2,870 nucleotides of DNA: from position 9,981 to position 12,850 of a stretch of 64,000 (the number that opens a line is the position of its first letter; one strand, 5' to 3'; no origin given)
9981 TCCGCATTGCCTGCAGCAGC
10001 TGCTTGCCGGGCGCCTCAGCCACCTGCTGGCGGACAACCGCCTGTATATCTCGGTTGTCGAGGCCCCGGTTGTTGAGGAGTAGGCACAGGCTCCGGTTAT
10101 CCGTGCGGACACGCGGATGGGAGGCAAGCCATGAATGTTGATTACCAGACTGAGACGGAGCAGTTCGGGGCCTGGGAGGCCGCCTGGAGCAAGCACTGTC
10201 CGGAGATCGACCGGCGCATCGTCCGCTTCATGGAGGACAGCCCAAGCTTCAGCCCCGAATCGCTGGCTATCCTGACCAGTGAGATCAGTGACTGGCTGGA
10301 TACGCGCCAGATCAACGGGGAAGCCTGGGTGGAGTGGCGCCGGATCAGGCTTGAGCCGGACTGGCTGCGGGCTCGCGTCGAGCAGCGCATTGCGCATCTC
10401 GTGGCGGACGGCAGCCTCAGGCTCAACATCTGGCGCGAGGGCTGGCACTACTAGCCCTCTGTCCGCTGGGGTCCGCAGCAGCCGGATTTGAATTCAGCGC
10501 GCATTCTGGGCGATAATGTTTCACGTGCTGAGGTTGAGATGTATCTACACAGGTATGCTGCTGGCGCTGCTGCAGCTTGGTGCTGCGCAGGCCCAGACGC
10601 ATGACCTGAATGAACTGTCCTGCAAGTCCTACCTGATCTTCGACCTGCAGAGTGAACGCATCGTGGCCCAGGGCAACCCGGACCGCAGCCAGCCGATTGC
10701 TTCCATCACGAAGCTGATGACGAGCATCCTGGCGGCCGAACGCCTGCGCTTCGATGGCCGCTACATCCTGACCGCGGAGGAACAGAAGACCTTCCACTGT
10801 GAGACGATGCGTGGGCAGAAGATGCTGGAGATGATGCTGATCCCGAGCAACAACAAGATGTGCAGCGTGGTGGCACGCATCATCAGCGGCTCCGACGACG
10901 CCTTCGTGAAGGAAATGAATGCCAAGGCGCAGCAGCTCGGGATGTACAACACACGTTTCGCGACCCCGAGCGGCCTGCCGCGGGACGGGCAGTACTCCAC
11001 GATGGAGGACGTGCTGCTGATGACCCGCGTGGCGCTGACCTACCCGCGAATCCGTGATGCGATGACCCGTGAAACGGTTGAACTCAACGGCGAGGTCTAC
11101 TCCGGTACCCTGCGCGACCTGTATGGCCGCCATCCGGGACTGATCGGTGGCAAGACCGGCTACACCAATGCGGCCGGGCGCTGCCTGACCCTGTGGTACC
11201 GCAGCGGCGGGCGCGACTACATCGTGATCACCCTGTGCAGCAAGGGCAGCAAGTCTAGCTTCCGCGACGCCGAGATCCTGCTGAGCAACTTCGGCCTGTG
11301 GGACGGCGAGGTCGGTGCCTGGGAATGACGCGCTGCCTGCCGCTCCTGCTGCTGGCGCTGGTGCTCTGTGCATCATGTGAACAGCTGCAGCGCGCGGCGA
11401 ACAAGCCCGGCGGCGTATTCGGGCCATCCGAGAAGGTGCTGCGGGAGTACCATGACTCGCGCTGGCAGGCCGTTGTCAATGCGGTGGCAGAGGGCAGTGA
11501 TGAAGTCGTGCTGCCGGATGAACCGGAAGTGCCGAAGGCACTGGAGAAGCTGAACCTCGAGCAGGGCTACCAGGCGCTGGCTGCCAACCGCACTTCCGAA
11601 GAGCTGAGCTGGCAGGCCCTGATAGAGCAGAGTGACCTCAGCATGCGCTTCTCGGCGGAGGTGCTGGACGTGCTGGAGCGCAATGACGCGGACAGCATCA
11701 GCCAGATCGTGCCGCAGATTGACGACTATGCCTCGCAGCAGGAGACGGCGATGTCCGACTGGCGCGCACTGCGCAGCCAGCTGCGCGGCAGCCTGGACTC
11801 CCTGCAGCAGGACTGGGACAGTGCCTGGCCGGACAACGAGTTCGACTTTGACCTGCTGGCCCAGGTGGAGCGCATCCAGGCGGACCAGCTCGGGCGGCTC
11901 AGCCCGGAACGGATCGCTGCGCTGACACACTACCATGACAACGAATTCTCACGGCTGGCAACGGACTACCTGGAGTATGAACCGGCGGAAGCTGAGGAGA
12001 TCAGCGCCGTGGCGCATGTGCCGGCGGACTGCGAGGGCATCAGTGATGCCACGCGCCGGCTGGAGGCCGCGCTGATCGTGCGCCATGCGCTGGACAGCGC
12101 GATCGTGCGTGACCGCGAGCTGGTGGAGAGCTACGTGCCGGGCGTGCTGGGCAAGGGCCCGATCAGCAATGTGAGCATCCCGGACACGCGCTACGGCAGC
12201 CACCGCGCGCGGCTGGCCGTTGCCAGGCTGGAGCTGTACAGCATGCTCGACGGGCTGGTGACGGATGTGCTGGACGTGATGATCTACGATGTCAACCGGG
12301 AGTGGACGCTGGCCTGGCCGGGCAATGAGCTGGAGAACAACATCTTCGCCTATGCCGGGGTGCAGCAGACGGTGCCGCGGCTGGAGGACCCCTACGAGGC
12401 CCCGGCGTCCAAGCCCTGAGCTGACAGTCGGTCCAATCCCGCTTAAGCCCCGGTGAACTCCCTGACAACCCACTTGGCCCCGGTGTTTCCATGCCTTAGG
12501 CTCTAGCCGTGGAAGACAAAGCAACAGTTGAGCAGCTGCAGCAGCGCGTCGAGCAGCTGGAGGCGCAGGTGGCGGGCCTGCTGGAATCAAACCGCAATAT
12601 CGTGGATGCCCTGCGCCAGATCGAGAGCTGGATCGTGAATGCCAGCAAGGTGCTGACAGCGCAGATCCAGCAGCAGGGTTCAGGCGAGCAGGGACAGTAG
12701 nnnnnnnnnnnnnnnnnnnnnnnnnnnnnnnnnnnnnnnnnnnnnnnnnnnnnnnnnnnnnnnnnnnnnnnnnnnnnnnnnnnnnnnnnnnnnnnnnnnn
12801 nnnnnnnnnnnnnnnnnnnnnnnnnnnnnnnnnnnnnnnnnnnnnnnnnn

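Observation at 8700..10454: Three paralogous small soluble proteins (A, B, C) of an unrecognised family in one cluster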

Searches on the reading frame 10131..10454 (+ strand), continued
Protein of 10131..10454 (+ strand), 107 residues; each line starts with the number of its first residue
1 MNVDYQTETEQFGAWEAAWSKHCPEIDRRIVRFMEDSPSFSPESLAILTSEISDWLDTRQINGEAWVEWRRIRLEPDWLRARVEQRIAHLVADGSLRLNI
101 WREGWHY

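Call 80: find_related_loci(query=A4, collection=viral_contigs, flank=6000)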
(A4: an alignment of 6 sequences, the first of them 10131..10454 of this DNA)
Query A4 (107 aa) in viral_contigs; peptide patterns used: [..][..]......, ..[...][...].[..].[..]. (x = any residue, [..] = any of these).
208 stretches matched a pattern, but none encodes a relative of the query by tblastn (E <= 1e-3).

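Call 92: search_protein_families(library=pfam, proteins=[P0032, P0039, P0018, P0059, P0020, P0021], max_evalue=0.05)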
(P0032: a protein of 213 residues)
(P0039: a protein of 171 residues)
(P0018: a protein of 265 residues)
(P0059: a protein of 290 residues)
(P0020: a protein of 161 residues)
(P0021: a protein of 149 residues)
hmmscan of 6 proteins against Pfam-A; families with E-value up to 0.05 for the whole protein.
P0032 (213 aa): 0 families

P0039 (171 aa): 1 family
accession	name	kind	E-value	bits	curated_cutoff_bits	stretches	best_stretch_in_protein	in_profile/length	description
PF01442.23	Apolipoprotein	-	0.037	14.1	90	0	141-169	49-77/190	Apolipoprotein A1/A4/E domain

P0018 (265 aa): 0 families

P0059 (290 aa): 12 families
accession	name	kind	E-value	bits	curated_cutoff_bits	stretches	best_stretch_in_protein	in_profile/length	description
PF23153.1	Aip3p_Bud6_N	-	1.2e-06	29.1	27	0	185-242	46-102/109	Aip3p/Bud6 N-terminal domain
PF20181.5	DUF6544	-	8.3e-05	22.3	25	0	195-220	4-29/221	Family of unknown function (DUF6544)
PF03433.18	EspA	-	0.00033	21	23.4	0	165-229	54-116/180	EspA-like secreted protein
PF22448.1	RepB_primase_C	-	0.00042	20.6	26.1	0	228-250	22-43/54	RepB DNA-primase C-terminal helical domain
PF16566.10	CREPT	-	0.00066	20.2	29.3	0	112-185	49-118/147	Cell-cycle alteration and expression-elevated protein in tumour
PF18433.6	DUF5610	-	0.0036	18.2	26.4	0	33-109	35-108/117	Domain of unknown function (DUF5610)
PF18904.5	DUF5660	-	0.0053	17.4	24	0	147-176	53-82/109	Domain of unknown function (DUF5660)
PF14357.11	DUF4404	-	0.0054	17.8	27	0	199-255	5-58/83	Domain of unknown function (DUF4404)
PF00244.26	14-3-3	-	0.014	15.4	33.2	0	151-215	36-100/223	14-3-3 protein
PF12889.12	DUF3829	-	0.014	15.4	26.8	0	120-182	195-256/285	Protein of unknown function (DUF3829)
PF12030.13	DUF3517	-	0.026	13.6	25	0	16-82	304-369/406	Domain of unknown function (DUF3517)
PF10396.14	TrmE_N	-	0.04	14.6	29.8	0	82-126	38-79/117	GTP-binding protein TrmE N-terminus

P0020 (161 aa): 0 families

P0021 (149 aa): 2 families
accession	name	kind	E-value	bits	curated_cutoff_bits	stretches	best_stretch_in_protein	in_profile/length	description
PF14039.11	YusW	-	0.016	16.1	27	1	56-95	15-54/92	YusW-like protein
PF01442.23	Apolipoprotein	-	0.036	14.2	90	0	59-135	63-141/190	Apolipoprotein A1/A4/E domain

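Call 93: search_protein_families(library=pfam, proteins=[P0062, P0035, P0045, P0027, P0024, P0025, P0026, P0033, P0037, P0022], max_evalue=0.01)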
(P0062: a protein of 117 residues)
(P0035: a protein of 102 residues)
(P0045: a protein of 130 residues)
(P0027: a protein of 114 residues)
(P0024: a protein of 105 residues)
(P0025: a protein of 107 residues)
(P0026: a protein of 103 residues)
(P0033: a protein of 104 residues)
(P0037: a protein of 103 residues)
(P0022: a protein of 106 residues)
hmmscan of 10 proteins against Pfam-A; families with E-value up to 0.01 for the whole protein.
P0062 (117 aa): 1 family
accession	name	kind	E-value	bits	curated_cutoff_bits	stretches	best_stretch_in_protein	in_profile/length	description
PF14370.11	Topo_C_assoc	-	0.0036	17.6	25.1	1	20-56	30-67/70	C-terminal topoisomerase domain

P0035 (102 aa): 0 families

P0045 (130 aa): 0 families

P0027 (114 aa): 1 family
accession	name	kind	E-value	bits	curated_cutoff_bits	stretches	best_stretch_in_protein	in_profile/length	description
PF12732.12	YtxH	-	1.1e-05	26.2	37.5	1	15-65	20-70/71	YtxH-like protein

P0024 (105 aa): 0 families

P0025 (107 aa): 2 families
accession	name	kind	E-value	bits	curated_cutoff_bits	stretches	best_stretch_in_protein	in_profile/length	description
PF01984.25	dsDNA_bind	-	0.0016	19.1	26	1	24-96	10-77/106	Double-stranded DNA-binding domain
PF24615.2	Spectrin_Anc-1_2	-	0.0067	17.1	28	0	28-91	37-99/105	Nuclear anchorage protein 1, spectrin repeat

P0026 (103 aa): 0 families

P0033 (104 aa): 0 families

P0037 (103 aa): 1 family
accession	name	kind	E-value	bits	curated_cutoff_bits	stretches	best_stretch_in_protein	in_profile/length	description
PF23984.1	DUF7307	-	0.0056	17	27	1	19-87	9-77/129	Pam3 gp33-like protein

P0022 (106 aa): 0 families

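Call 100: search_dna_similar(query=window:10131-10454:+, collection=plasmids, mode=protein, max_evalue=0.001)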
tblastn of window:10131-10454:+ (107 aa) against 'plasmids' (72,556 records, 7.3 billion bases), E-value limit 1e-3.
No match.

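Call 101: search_dna_similar(query=P0031, collection=plasmids, mode=protein, max_evalue=0.001)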
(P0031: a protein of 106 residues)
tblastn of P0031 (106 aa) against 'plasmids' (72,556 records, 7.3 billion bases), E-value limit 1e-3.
No match.

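Call 102: list_cluster_members(proteins=[P0040, P0042, P0043, P0046, P0047, P0048, P0051, P0055, P0063, P0017])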
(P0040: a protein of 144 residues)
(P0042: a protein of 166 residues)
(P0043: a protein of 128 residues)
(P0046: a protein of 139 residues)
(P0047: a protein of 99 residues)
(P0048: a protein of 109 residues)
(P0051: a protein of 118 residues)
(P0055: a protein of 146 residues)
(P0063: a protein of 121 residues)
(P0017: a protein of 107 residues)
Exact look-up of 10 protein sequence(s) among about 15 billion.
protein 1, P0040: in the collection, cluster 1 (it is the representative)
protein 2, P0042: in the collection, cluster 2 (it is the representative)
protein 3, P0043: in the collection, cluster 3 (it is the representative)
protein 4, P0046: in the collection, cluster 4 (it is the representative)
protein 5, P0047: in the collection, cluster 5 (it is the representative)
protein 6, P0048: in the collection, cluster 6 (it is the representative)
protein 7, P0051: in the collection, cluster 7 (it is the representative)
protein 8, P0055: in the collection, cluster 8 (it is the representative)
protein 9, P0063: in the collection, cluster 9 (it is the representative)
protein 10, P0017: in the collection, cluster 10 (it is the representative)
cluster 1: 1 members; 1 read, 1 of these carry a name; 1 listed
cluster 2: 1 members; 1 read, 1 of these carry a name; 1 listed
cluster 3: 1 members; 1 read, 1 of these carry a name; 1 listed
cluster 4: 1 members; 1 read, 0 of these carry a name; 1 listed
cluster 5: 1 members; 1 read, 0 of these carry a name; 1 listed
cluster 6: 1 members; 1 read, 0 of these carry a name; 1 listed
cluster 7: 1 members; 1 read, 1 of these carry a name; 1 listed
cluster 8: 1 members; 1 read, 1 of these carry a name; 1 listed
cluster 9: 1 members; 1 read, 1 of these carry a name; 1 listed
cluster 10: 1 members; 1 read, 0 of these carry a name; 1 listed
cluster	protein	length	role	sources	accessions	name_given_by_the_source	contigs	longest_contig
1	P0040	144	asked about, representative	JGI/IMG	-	hypothetical protein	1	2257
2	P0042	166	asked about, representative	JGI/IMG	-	hypothetical protein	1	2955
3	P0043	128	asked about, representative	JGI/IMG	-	hypothetical protein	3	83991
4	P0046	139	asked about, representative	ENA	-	-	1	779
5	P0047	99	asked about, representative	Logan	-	-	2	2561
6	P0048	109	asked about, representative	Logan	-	-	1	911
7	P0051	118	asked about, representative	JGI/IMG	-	hypothetical protein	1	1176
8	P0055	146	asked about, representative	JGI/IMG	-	hypothetical protein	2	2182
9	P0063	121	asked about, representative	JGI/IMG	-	hypothetical protein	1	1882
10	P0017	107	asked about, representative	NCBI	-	-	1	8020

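Call 103: find_encoding_contigs(protein=P0043, flank=9000, max_places=2)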
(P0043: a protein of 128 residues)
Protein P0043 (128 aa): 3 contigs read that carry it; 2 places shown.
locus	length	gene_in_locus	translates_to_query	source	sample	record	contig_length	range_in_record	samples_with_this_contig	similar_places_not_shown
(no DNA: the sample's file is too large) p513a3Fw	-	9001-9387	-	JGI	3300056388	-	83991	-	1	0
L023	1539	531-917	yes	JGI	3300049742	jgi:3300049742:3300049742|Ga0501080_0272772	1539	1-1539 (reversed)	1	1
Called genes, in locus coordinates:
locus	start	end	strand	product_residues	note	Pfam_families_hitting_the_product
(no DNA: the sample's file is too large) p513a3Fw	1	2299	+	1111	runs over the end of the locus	-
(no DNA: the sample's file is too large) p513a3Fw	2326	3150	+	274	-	PF01557:FAA_hydrolase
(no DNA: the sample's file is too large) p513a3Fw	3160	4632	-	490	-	-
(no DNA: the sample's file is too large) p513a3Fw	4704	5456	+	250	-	-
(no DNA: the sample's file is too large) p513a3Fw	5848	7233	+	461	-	PF13742:tRNA_anti_2, PF01336:tRNA_anti-codon, PF02601:Exonuc_VII_L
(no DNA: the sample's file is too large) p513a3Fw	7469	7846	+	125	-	-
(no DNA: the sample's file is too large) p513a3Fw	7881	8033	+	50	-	PF18919:DUF5670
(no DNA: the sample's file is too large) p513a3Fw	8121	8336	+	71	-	-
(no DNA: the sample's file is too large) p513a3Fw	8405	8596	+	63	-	-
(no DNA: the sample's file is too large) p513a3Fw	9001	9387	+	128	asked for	-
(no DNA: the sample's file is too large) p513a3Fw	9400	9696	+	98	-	-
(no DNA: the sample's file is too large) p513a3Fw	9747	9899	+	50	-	-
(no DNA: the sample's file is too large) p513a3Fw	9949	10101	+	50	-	-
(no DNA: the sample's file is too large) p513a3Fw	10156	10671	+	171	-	-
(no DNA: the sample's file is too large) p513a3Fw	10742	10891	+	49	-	PF18919:DUF5670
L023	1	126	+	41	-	?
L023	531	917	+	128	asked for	-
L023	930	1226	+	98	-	-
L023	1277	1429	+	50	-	-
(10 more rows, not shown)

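Call 104: find_encoding_contigs(protein=P0055, flank=3000, max_places=2)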
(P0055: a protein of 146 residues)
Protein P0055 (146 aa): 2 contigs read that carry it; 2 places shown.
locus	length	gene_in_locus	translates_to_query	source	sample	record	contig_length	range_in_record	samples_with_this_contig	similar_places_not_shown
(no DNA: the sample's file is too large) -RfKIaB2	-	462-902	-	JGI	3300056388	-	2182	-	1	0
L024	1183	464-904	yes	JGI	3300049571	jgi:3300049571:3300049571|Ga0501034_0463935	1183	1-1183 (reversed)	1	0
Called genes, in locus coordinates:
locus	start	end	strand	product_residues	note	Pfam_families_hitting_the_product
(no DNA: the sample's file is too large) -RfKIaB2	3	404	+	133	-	?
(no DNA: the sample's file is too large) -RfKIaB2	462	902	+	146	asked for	-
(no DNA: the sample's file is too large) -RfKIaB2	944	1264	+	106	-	-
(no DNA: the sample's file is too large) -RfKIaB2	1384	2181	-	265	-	?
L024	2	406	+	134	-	?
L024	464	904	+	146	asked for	-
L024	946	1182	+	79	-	?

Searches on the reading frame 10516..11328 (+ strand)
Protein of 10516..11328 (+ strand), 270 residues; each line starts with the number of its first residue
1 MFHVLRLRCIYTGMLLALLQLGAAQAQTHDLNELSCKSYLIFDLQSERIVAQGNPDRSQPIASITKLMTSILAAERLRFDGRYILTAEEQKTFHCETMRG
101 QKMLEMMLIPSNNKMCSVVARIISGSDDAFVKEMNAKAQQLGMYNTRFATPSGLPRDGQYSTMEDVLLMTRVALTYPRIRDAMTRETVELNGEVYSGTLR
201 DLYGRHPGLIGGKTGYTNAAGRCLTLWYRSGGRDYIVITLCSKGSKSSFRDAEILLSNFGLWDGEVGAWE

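Call 5: search_protein_families(library=pfam, proteins=[window:10516-11328:+], max_evalue=1)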
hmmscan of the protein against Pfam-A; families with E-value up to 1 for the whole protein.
window:10516-11328:+ (270 aa): 2 families
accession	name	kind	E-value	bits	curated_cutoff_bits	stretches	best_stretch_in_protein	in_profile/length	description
PF00768.25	Peptidase_S11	-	1.7e-38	132.9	27.6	1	29-240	5-235/239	D-alanyl-D-alanine carboxypeptidase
PF13354.11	Beta-lactamase2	-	0.018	14.8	22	1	43-238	6-211/214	Beta-lactamase enzyme family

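Call 6: search_protein_families(library=ncbifam, proteins=[window:10516-11328:+], max_evalue=1)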
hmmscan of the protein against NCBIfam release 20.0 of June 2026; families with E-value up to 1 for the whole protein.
window:10516-11328:+ (270 aa): 7 families
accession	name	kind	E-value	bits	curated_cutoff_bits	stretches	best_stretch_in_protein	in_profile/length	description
NF008668.0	PRK11669.1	equivalog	3.5e-32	111.8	294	1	9-255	14-276/316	D-alanyl-D-alanine endopeptidase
NF007445.0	PRK10001.1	equivalog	2.9e-21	75.7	765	2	107-257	128-279/400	serine-type D-Ala-D-Ala carboxypeptidase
NF008489.0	PRK11397.1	equivalog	1.1e-18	67.1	610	2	107-256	126-276/389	serine-type D-Ala-D-Ala carboxypeptidase DacD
NF008059.0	PRK10793.1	equivalog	1.1e-17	63.9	694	2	107-245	135-274/403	D-alanyl-D-alanine carboxypeptidase DacA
NF038273.1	strep_PBP3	exception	1.2e-11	44.3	490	2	101-156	108-163/407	D-alanyl-D-alanine carboxypeptidase PBP3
NF038258.2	PBP4_Staph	exception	1.3e-10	40.7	500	1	101-153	121-173/366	penicillin-binding protein PBP4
NF000471.1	vanY_of_D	exception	3.1e-08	33.2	625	1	128-252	212-344/354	transpeptidase-like D-Ala-D-Ala carboxypeptidase VanY-D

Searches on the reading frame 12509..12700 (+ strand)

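Call 61: search_protein_families(library=pfam, proteins=[window:12509-12700:+], max_evalue=0.1)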
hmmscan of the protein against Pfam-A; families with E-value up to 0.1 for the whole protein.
window:12509-12700:+ (63 aa): 8 families
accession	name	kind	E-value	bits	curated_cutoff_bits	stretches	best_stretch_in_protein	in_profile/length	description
PF00170.26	bZIP_1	-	0.0041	17.6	27.6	1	4-37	25-58/64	bZIP transcription factor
PF03670.18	UPF0184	-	0.0056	17.5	21.5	1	6-37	41-72/83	Uncharacterised protein family (UPF0184)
PF24362.2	DUF7518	-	0.012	16.7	27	1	7-40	2-35/104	Family of unknown function (DUF7518)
PF16378.10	DUF4988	-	0.014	15.6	30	1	6-52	4-42/183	Domain of unknown function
PF07426.16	Dynactin_p22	-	0.016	15.5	25.2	1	7-47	2-47/168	Dynactin subunit p22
PF08656.15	DASH_Dad3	-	0.04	14.4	23.1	1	8-42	13-51/76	DASH complex subunit Dad3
PF07716.20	bZIP_2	-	0.059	13.9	22.3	1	4-30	24-46/54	Basic region leucine zipper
PF07730.19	HisKA_3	-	0.087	13.8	24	0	6-37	34-65/68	Histidine kinase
